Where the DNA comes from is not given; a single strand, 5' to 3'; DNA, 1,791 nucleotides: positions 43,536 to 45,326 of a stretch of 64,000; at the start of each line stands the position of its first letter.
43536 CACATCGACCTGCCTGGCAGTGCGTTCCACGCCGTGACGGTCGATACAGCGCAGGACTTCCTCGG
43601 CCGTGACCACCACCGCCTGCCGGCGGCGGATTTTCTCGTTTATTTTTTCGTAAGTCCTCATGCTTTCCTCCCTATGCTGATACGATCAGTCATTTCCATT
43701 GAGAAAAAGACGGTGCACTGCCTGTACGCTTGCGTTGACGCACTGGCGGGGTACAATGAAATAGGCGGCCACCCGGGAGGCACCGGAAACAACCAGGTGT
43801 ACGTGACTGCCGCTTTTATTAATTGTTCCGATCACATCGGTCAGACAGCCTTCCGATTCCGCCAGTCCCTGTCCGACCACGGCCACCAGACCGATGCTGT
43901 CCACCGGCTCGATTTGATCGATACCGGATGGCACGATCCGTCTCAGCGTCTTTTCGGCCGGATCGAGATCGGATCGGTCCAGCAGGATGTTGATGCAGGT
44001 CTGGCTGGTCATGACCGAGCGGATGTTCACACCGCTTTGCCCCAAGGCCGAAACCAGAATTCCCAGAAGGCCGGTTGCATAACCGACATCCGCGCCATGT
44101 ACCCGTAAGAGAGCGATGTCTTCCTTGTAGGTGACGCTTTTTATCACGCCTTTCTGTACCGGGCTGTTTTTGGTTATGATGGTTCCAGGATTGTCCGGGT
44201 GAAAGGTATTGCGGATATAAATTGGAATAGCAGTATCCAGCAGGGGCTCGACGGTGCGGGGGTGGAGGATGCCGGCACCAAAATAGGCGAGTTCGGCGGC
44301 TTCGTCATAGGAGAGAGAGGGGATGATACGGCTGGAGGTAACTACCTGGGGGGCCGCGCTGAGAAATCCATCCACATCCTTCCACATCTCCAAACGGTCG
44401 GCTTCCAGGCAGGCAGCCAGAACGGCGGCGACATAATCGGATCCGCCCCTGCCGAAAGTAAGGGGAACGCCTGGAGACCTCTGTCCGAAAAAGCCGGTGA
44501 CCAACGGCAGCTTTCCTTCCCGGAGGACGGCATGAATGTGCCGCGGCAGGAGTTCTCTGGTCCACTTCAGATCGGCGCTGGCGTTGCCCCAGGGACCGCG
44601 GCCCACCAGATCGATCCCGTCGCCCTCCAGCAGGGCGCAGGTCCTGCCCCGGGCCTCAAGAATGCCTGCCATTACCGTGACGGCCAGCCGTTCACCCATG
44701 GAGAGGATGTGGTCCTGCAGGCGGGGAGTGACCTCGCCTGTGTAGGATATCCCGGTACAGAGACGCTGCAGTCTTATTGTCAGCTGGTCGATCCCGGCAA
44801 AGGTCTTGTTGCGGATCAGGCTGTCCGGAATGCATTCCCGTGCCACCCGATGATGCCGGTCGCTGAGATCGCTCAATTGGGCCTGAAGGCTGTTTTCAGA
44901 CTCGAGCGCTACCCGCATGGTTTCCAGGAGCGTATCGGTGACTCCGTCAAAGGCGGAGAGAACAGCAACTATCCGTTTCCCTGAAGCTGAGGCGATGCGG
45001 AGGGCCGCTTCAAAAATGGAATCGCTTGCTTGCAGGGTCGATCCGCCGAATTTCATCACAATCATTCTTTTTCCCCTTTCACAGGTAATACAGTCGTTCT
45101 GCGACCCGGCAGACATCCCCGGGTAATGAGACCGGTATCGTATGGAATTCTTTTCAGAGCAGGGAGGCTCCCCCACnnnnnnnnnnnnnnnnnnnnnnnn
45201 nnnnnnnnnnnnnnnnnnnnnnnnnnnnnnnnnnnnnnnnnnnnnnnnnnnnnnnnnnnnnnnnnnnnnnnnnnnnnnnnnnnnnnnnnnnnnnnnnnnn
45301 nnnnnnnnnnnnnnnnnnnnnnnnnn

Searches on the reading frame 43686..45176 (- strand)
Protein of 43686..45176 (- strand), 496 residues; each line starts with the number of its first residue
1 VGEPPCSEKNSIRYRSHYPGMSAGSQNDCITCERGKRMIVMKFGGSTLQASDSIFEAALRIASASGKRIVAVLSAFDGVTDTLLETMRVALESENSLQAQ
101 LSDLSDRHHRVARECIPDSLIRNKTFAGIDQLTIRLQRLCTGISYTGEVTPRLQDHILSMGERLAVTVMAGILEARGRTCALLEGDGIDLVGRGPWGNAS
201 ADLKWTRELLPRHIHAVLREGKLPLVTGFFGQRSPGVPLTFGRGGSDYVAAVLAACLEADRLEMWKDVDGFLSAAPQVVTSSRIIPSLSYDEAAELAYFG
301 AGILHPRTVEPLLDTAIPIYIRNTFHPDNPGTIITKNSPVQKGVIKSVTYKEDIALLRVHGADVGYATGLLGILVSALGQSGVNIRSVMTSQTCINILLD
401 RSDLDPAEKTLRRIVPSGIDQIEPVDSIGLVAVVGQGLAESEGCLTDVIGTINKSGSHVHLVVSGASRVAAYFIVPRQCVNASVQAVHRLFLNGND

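Call 7: search_protein_families(library=pfam, proteins=[window:43686-45176:-])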
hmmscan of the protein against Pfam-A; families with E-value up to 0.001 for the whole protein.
window:43686-45176:- (496 aa): 3 families
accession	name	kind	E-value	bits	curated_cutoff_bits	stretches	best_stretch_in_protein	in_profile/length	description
PF00696.33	AA_kinase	-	2.1e-39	136.1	24.9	1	38-323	2-234/234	Amino acid kinase family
PF22468.2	ACT_9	-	4.7e-10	39.5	27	1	431-491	1-61/61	ACT domain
PF13840.12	ACT_7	-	6e-05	23.2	27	0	351-412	3-64/65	ACT domain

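Call 10: search_protein_families(library=ncbifam, proteins=[window:43686-45176:-], max_evalue=0.01)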
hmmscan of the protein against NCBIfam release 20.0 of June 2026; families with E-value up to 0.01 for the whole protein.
window:43686-45176:- (496 aa): 27 families (the best 25 are shown)
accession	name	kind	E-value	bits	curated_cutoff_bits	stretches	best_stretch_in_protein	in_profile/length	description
NF004938.0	PRK06291.1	equivalog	1.1e-107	360.7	528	1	38-493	2-463/468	aspartate kinase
TIGR00657.1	asp_kinases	subfamily_domain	6.5e-89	299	208.7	1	38-492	3-441/442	aspartate kinase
TIGR00656.1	asp_kin_monofn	equivalog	1e-88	298.1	402.25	1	38-491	3-404/407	aspartate kinase, monofunctional class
NF006959.0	PRK09436.1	equivalog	9.4e-88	295.2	726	1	38-493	1-461/819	bifunctional aspartate kinase/homoserine dehydrogenase I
NF006570.0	PRK09084.1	equivalog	1e-79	268.7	455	1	37-493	3-450/452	lysine-sensitive aspartokinase 3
NF006515.0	PRK08961.1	equivalog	1e-58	199.1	802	1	34-493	5-461/861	bifunctional aspartate kinase/diaminopimelate decarboxylase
NF006540.0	PRK09034.1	equivalog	2.4e-56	191.3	434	1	38-493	1-450/454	aspartate kinase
NF005154.0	PRK06635.1-2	equivalog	4.5e-51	174.5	376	2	136-492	51-403/407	aspartate kinase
NF006068.0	PRK08210.1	equivalog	5.6e-50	170.6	474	1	147-492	64-401/405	aspartate kinase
NF005155.0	PRK06635.1-4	equivalog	2.6e-49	168.3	346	2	148-491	60-401/407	aspartate kinase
NF005153.0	PRK06635.1-1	equivalog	1.6e-46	159.2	585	2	150-492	62-406/421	aspartate kinase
NF005159.0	PRK06635.2-3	equivalog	3.7e-46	157.9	379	2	146-470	59-386/406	aspartate kinase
NF007003.0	PRK09466.1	subfamily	1e-45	156.4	582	1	39-490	13-451/810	bifunctional aspartate kinase/homoserine dehydrogenase II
NF005656.0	PRK07431.1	equivalog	9.1e-45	153.3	657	4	133-339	47-247/587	aspartate kinase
NF006234.1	PRK08373.1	subfamily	8.7e-44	150.1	237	1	38-339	2-279/338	aspartate kinase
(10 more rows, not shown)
